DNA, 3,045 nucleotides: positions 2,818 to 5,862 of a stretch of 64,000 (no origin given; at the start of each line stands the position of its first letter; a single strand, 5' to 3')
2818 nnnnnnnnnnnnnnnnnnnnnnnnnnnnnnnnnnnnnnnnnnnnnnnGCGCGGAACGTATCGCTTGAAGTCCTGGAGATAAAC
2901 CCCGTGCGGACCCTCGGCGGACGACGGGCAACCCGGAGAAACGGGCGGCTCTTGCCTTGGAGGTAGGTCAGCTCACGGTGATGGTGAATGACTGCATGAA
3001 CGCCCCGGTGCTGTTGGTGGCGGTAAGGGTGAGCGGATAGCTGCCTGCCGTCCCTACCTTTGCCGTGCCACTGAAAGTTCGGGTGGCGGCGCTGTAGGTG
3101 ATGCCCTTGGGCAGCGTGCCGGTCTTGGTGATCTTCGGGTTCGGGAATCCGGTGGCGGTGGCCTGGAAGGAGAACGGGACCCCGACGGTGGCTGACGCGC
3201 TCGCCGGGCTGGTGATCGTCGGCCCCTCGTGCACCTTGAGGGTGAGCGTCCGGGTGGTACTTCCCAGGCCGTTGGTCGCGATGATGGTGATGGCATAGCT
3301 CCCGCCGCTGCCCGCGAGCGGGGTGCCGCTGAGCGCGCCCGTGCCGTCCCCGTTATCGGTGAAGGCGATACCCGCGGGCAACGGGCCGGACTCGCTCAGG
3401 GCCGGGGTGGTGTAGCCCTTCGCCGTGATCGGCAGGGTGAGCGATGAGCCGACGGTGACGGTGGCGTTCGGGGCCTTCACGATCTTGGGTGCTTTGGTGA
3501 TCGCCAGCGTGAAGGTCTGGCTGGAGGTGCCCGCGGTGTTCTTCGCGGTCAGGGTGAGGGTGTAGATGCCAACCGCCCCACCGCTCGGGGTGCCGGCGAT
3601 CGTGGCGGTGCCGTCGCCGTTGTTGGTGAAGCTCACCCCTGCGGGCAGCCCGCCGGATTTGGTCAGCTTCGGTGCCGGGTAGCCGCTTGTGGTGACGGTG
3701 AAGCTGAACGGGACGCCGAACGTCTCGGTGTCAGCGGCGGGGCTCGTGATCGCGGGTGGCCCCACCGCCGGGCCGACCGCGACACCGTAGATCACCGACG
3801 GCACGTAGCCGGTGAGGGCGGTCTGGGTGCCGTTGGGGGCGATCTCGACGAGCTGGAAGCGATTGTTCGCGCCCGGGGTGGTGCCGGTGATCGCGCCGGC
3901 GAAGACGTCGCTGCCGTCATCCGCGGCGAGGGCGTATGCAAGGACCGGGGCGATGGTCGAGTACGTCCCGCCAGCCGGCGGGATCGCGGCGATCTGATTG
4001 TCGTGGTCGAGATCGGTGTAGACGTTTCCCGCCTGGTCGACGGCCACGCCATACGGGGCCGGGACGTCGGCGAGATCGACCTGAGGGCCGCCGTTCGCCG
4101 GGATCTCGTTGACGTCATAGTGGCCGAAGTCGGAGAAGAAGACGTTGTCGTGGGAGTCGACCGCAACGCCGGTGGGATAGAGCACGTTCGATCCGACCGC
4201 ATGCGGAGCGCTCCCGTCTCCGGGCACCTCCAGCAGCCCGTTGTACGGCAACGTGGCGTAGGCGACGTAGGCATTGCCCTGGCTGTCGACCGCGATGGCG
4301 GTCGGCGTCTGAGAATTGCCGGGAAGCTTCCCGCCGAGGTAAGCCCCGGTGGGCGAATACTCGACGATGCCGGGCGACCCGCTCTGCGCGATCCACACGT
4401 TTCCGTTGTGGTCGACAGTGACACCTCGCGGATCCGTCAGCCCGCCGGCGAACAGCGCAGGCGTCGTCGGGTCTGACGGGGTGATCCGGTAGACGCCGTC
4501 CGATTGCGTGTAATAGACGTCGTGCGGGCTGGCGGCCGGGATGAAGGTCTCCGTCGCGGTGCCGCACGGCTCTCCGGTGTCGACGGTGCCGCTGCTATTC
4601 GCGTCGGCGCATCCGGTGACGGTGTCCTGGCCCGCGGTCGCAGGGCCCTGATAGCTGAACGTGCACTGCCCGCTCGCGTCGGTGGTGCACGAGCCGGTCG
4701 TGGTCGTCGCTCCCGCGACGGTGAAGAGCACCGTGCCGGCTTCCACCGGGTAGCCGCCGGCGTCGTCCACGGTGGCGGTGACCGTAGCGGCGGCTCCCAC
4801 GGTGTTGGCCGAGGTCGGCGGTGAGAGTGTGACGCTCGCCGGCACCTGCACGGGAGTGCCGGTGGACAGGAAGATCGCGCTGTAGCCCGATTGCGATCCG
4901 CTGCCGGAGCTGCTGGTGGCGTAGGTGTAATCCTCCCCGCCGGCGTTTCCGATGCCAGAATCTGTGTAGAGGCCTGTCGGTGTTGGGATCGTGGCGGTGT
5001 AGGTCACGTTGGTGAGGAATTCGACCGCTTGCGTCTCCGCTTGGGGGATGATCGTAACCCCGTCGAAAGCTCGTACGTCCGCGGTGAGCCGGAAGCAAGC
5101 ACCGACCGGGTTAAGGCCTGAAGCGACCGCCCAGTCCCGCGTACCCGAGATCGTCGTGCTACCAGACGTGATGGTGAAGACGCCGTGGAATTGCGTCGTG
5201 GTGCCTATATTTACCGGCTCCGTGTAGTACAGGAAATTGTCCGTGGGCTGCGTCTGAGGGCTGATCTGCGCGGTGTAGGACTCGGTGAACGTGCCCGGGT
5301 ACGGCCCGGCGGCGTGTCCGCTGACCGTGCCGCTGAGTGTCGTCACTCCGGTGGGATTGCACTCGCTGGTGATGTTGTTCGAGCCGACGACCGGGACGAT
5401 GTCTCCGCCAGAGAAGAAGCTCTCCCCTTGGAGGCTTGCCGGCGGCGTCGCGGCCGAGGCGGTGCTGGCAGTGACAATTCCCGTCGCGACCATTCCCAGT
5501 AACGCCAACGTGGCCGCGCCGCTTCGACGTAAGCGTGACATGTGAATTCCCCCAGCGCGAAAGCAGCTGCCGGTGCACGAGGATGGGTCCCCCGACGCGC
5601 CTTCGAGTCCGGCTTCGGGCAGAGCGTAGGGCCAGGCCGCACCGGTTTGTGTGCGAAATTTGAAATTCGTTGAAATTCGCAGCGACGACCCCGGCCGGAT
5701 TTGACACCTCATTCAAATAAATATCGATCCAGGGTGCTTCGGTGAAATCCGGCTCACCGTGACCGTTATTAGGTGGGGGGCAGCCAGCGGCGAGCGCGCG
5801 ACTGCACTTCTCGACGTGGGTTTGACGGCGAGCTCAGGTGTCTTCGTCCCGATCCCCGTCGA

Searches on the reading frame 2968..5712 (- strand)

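Call 32: search_protein_families(library=pfam, proteins=[window:2968-5712:-], max_evalue=0.001)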
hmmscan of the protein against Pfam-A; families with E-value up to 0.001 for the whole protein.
window:2968-5712:- (914 aa): 9 families
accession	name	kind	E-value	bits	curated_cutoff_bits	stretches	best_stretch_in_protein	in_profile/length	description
PF05345.18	He_PIG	-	4.9e-23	81.8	24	3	831-914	2-96/96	Putative Ig domain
PF06739.17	SBBP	-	1.5e-13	50.9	20.5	0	458-484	5-29/38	Beta-propeller repeat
PF24684.1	Vgb_lyase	-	4.4e-07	29.4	50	1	389-581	58-253/290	Virginiamycin B lyase family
PF18981.6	InlK_D3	-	3.6e-06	27.4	25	0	876-913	36-73/75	Internalin K domain (D3/D4)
PF08450.18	SGL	-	8.6e-06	26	26.3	0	419-481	177-240/246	SMP-30/Gluconolactonase/LRE-like region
PF01436.27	NHL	-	3e-05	24.3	20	0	425-442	1-18/28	NHL repeat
PF00801.26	PKD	-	5.1e-05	23.6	23.5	0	713-736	55-78/80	PKD domain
PF13927.12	Ig_3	-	0.00028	21.8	30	0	742-771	2-32/78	Immunoglobulin domain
PF07679.22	I-set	-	0.0003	21.2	23.7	0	834-862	5-33/90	Immunoglobulin I-set domain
